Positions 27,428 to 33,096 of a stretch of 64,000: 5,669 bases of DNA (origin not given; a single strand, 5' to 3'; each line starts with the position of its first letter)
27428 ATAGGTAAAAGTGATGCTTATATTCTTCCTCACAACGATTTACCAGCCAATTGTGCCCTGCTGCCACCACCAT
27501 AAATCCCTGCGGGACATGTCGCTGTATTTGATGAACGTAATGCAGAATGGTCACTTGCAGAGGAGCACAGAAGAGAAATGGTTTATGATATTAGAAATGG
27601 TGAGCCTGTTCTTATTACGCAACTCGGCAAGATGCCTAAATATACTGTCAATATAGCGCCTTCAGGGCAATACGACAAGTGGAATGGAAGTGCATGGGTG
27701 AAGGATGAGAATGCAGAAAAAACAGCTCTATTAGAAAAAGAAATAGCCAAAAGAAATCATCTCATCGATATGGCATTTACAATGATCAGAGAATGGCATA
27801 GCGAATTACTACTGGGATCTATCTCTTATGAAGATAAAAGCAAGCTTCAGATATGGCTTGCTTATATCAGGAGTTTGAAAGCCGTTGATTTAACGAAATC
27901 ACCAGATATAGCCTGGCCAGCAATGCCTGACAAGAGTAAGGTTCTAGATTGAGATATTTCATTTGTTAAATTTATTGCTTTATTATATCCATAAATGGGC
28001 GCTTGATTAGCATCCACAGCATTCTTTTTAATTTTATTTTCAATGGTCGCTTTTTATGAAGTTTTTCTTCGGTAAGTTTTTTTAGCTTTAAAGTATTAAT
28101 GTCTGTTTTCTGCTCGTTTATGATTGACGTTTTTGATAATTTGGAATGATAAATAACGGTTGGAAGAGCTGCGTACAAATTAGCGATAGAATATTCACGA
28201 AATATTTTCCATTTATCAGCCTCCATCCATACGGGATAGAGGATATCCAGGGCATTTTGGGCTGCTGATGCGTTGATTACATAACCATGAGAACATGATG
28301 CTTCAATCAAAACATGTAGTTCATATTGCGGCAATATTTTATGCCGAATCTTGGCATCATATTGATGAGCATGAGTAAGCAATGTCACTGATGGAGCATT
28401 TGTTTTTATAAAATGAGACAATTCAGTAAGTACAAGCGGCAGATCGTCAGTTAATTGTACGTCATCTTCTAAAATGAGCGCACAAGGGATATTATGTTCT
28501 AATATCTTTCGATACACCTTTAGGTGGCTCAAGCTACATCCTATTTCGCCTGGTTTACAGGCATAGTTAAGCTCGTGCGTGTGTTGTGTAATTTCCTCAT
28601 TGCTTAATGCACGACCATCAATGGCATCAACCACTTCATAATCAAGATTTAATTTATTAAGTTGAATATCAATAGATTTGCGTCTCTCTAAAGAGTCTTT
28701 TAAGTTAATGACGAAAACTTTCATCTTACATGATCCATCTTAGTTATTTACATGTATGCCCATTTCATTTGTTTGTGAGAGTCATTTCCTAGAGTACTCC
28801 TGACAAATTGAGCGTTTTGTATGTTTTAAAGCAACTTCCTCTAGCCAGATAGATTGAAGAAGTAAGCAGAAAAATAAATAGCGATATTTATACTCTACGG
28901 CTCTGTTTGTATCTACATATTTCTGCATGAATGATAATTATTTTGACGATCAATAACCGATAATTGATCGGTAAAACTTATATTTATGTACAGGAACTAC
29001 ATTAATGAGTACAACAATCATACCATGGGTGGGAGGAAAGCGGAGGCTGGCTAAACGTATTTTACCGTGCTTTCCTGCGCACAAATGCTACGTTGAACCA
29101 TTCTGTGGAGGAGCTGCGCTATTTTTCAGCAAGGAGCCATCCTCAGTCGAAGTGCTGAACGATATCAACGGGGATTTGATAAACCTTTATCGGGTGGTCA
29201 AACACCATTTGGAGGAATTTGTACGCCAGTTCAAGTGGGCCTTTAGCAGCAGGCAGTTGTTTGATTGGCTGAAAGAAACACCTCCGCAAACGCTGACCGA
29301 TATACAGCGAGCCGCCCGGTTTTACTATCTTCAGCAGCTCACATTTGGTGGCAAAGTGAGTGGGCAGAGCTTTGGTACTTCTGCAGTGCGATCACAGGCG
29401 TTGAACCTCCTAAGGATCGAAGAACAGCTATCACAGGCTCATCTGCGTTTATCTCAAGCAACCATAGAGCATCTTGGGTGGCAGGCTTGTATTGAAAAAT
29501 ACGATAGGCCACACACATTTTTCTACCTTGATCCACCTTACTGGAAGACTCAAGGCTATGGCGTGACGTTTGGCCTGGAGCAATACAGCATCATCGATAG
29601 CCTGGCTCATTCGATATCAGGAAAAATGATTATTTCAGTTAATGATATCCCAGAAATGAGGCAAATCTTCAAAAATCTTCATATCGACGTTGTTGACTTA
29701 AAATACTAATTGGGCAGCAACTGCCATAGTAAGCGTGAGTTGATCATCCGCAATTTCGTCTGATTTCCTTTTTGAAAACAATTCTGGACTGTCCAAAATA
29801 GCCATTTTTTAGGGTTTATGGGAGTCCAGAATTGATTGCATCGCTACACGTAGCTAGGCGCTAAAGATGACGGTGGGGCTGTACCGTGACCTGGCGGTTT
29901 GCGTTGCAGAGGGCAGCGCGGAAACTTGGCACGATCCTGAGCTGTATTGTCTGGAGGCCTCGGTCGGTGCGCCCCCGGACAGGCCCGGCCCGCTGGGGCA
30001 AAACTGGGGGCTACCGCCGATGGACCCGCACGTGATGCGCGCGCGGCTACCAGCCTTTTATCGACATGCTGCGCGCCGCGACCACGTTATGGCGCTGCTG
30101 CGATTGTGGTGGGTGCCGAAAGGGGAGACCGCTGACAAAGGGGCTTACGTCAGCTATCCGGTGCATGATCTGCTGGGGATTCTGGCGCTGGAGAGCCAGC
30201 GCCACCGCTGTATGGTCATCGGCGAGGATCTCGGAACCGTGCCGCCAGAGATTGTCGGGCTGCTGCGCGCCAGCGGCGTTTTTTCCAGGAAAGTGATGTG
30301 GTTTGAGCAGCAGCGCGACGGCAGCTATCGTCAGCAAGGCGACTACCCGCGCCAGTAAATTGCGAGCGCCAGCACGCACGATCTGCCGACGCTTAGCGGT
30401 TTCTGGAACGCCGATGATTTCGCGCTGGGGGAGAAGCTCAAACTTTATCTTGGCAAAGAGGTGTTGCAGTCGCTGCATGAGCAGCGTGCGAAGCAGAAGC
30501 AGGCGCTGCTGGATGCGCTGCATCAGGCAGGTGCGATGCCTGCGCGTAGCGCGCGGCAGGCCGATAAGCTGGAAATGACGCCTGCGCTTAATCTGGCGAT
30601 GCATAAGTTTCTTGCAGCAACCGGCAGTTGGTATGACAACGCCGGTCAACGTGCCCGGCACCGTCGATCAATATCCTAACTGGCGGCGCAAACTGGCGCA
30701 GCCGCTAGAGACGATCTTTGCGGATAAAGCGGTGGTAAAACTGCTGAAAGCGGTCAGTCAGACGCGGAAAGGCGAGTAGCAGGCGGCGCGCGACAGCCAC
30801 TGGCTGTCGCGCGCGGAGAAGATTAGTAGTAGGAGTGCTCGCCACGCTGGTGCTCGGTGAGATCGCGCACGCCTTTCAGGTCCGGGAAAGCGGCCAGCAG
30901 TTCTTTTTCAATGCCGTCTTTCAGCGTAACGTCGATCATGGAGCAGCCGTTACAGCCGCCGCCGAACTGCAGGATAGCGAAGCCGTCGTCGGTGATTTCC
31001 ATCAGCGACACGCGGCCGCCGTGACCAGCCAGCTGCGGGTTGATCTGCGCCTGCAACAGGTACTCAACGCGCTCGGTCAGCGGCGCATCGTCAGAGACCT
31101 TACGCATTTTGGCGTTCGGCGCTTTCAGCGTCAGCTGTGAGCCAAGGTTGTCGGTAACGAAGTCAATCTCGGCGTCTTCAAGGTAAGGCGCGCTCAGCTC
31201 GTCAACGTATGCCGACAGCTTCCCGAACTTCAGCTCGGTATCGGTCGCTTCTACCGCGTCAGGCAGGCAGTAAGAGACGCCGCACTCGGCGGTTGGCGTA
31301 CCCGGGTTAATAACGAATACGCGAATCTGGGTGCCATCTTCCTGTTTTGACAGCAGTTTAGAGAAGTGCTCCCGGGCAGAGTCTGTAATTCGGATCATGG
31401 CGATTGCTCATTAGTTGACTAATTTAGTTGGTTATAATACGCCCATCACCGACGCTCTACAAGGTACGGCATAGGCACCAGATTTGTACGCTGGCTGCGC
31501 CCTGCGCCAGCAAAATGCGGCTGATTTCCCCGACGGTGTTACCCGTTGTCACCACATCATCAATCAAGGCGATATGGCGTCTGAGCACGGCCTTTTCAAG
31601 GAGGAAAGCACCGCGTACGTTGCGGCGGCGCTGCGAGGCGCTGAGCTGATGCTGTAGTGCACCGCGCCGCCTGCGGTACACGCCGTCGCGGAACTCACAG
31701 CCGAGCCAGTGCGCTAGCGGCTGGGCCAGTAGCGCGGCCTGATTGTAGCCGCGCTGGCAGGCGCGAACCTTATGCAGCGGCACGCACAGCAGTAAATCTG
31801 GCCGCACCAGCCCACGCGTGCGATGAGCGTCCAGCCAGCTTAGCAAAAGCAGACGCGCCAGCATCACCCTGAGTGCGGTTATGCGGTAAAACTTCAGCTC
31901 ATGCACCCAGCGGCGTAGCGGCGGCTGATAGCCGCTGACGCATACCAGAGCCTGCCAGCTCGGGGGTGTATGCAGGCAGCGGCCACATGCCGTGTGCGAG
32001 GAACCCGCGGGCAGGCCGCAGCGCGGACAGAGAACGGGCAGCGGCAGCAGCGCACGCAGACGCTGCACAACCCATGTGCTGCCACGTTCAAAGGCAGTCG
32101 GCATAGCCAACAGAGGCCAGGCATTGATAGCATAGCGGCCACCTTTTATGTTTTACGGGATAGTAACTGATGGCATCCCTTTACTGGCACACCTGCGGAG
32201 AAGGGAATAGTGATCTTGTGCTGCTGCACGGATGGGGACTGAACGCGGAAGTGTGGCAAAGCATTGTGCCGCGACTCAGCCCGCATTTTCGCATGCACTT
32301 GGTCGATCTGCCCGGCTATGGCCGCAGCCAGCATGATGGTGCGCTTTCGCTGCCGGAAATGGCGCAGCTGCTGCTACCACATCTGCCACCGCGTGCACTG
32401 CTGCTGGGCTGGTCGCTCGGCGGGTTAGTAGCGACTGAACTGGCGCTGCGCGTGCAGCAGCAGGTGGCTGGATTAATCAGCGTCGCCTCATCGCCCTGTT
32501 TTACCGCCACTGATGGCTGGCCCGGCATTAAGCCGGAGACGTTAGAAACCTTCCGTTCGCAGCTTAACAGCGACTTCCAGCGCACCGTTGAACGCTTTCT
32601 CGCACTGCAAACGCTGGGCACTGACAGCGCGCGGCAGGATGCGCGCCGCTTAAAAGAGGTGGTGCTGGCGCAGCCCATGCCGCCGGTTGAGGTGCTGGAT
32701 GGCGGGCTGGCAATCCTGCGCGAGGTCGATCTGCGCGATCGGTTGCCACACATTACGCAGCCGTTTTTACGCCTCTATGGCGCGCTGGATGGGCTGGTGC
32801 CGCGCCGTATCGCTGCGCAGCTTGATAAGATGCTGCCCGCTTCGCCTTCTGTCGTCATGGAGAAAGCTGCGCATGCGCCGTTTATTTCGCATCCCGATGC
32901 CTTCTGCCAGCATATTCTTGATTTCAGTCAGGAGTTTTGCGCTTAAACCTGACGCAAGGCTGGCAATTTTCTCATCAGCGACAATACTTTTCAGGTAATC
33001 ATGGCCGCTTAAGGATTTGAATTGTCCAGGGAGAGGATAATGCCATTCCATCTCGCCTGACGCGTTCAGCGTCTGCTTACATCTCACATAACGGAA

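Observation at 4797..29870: Mu-like prophage lies between glpR and a 5'-truncated malQ with no target-site duplication, suggesting a transposition-associated deletion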

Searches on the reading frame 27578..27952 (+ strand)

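Call 11: search_protein_families(library=pfam, proteins=[window:27578-27952:+], max_evalue=0.01)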
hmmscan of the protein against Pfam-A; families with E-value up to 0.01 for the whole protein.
window:27578-27952:+ (124 aa): 2 families
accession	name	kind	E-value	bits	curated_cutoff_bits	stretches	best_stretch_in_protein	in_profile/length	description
PF02413.22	Caudo_TAP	-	2.6e-25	89.5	22.1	1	2-117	5-130/131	Caudovirales tail fibre assembly protein, lambda gpK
PF17583.7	DUF5484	-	0.0045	17.1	27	1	20-45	11-38/43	Family of unknown function (DUF5484)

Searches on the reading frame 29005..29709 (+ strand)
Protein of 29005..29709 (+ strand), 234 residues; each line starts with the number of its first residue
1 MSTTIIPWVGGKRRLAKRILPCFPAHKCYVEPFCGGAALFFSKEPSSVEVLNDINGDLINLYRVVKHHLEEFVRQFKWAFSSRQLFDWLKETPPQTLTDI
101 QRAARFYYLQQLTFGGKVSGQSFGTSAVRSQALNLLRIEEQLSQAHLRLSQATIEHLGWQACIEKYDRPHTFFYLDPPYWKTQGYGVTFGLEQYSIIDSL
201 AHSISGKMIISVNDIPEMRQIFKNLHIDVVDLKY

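Call 11: search_protein_families(library=pfam, proteins=[window:29005-29709:+], max_evalue=0.01)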
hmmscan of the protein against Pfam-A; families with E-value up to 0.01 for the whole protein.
window:29005-29709:+ (234 aa): 1 family
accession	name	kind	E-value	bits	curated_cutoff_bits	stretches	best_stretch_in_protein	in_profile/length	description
PF02086.21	MethyltransfD12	-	3.8e-31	109.2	22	1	8-231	1-248/253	D12 class N6 adenine-specific DNA methyltransferase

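Call 26: find_related_loci(query=window:29005-29709:+, collection=viral_contigs, flank=3000)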
Query window:29005-29709:+ (234 aa) in viral_contigs; peptide patterns used: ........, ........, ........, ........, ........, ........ (x = any residue, [..] = any of these).
600 stretches matched a pattern (row limit reached: there are more); 596 encode a relative of the query (tblastn E <= 1e-3); the best 80 are kept; 80 distinct loci.
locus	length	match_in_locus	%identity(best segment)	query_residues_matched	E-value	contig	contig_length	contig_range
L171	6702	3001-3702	73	1-234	9e-123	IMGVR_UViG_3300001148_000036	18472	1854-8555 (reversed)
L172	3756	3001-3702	74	1-234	5e-123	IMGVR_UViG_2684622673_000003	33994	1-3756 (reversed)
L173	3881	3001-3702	73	1-234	3e-122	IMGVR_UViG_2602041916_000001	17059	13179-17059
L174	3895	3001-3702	73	1-234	6e-122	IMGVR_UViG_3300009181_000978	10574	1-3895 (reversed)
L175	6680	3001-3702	69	1-234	2e-119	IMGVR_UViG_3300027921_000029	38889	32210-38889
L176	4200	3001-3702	72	1-234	5e-120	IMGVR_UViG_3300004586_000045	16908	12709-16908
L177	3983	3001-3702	71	1-234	1e-116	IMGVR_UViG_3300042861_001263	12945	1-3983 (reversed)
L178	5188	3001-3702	70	1-234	6e-116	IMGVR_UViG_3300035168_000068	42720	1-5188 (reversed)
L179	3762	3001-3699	69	2-234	7e-116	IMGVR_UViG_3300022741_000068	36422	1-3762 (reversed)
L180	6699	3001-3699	70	2-234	1e-114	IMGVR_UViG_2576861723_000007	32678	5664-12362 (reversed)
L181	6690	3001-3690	70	5-234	1e-114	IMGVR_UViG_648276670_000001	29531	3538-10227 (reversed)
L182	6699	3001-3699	70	2-234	7e-114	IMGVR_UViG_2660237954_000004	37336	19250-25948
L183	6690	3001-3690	69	5-234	9e-114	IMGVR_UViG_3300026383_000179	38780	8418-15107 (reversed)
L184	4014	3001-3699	67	2-234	3e-113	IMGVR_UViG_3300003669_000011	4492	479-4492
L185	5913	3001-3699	68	2-234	2e-112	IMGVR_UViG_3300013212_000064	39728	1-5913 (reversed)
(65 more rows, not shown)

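Call 32: find_encoding_contigs(protein=window:29005-29709:+, flank=10000, max_places=10)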
Protein window:29005-29709:+ (234 aa): 1 contig read that carries it; 1 place shown.
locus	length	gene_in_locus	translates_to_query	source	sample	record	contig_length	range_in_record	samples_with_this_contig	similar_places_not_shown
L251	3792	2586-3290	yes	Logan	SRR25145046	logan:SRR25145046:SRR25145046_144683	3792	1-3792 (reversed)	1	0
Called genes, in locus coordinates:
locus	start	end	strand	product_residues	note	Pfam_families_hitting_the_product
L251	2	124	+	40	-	?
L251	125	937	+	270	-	PF07484:Collar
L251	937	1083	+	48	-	PF28596:Caudo_TAP_N (weak)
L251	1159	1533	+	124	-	PF02413:Caudo_TAP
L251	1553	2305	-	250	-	PF01755:Glyco_transf_25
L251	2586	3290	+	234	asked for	PF02086:MethyltransfD12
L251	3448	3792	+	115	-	?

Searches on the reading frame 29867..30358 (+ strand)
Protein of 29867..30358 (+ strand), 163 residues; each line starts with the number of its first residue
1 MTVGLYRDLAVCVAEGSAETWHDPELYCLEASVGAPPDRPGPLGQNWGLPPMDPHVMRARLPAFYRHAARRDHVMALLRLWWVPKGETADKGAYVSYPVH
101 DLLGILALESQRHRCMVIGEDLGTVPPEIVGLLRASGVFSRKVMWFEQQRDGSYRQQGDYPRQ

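Call 11: search_protein_families(library=pfam, proteins=[window:29867-30358:+], max_evalue=0.01)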
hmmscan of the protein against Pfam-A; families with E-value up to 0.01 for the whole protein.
window:29867-30358:+ (163 aa): 1 family
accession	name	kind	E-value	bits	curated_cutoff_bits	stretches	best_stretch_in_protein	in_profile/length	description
PF02446.23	Glyco_hydro_77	-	1.6e-41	143.2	25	1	3-162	194-369/465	4-alpha-glucanotransferase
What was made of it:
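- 29849..30779 (+): malQ remnant (codons 361-690), a pseudogene. The right 5-bp flank is CGTAG (29849-29853). Pfam Glyco_hydro_77 (call 11).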

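Call 15: search_solved_structures(query=window:29867-30358:+, show_alignments=1)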
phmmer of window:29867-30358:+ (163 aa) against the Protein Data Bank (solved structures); distinct sequences matched with E-value up to 0.001: 9.
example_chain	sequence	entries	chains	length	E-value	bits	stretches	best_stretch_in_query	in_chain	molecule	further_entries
4s3p_A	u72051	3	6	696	1e-69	236.8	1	1-163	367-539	4-alpha-glucanotransferase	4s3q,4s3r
5b68_A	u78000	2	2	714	2.9e-23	85.5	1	1-156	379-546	4-alpha-glucanotransferase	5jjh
2x1i_A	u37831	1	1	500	3.2e-09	39.8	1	5-147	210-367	4-ALPHA-GLUCANOTRANSFERASE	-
9u5l_A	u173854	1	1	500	2.6e-08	36.8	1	5-147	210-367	4-alpha-glucanotransferase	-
1fp8_A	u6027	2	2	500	4.4e-08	36.1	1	5-147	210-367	4-ALPHA-GLUCANOTRANSFERASE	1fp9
1cwy_A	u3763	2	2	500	4.4e-08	36.1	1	5-147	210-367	AMYLOMALTASE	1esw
2owc_A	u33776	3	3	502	5.6e-08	35.7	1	5-147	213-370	4-alpha-glucanotransferase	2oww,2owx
5jiw_A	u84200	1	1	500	5.3e-07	32.5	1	5-147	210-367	4-alpha-glucanotransferase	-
1tz7_A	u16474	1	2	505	0.00031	23.5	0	5-134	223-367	4-alpha-glucanotransferase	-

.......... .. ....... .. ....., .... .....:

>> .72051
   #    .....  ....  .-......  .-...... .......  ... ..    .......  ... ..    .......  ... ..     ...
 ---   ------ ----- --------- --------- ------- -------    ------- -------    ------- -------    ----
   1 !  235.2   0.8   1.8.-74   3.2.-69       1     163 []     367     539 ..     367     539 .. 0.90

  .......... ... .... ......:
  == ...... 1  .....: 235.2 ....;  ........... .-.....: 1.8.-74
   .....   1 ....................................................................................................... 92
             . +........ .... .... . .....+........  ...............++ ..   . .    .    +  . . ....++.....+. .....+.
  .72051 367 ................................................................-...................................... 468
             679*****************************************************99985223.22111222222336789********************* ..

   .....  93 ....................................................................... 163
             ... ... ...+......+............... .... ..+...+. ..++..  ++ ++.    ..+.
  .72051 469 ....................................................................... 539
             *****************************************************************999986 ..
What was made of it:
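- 29849..30779 (+): Aligns to E. coli MalQ from residue 367 (call 15).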

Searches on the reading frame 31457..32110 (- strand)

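Call 33: search_protein_families(library=ncbifam, proteins=[window:31457-32110:-], max_evalue=0.00001)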
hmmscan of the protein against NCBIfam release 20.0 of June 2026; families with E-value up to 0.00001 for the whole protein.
window:31457-32110:- (217 aa): 2 families
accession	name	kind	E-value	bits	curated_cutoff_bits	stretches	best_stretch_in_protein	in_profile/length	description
NF008616.0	PRK11595.1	equivalog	1.4e-78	263.5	304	1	19-217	28-227/227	DNA utilization protein GntX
TIGR00201.1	comF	subfamily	2.5e-41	141.7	233.55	1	27-215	14-190/190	ComF family protein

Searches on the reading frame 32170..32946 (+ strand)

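Call 33: search_protein_families(library=ncbifam, proteins=[window:32170-32946:+], max_evalue=0.00001)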
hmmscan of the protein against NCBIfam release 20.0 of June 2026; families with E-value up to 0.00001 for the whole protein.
window:32170-32946:+ (258 aa): 16 families
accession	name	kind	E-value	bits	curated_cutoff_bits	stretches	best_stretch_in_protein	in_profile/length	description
NF007674.0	PRK10349.1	equivalog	1.2e-110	369.1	449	1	1-253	1-253/256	pimeloyl-ACP methyl ester esterase BioH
TIGR01738.1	bioH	equivalog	6.3e-99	330.5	206.95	1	10-252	1-244/245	pimeloyl-ACP methyl ester esterase BioH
NF051488.1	bifunc_PcaDC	exception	9.2e-27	94.1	390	1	13-253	12-250/375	bifunctional 3-oxoadipate enol-lactonase/4-carboxymuconolactone decarboxylase PcaDC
TIGR02427.1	protocat_pcaD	equivalog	2e-23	83.1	255.85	1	4-252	2-249/251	3-oxoadipate enol-lactonase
TIGR03695.1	menH_SHCHC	equivalog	2.2e-19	69.9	208.55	1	15-110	4-107/252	2-succinyl-6-hydroxy-2,4-cyclohexadiene-1-carboxylate synthase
NF011457.0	PRK14875.1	equivalog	1.7e-18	66.8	307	1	5-108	123-232/372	acetoin dehydrogenase dihydrolipoyllysine-residue acetyltransferase subunit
NF051487.1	bifunc_PcaCD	exception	2.9e-17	62.9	430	1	14-253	173-411/413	bifunctional 4-carboxymuconolactone decarboxylase/3-oxoadipate enol-lactonase PcaCD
NF050089.1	i_nPHAscl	equivalog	5.3e-16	58.5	300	1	5-124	10-130/288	intracellular short-chain-length polyhydroxyalkanoate depolymerase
TIGR03611.1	RutD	equivalog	2.5e-14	53.3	238.5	1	11-253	11-255/258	pyrimidine utilization protein D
TIGR03056.1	bchO_mg_che_rel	equivalog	5.1e-14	51.9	172.55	1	5-252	17-276/278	alpha/beta fold hydrolase BchO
TIGR01250.1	pro_imino_pep_2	subfamily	1.7e-10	40.9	167.65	1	183-252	218-286/288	proline iminopeptidase-family hydrolase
NF058580.1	lipase_V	equivalog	5e-10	39.4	300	1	13-92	25-108/230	EstV family lipase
NF008340.0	PRK11126.1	equivalog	3.3e-09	36.4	261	1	13-103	14-108/255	2-succinyl-6-hydroxy-2,4-cyclohexadiene-1-carboxylate synthase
NF045632.1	hydroxlase_HsaD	equivalog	6.2e-09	35.2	400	1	4-106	24-136/290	4,5:9,10-diseco-3-hydroxy-5,9,17-trioxoandrosta-1(10),2-diene-4-oate hydrolase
NF045948.1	ProImpepThrmp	equivalog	4e-07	29.8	500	0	183-254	218-288/291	proline iminopeptidase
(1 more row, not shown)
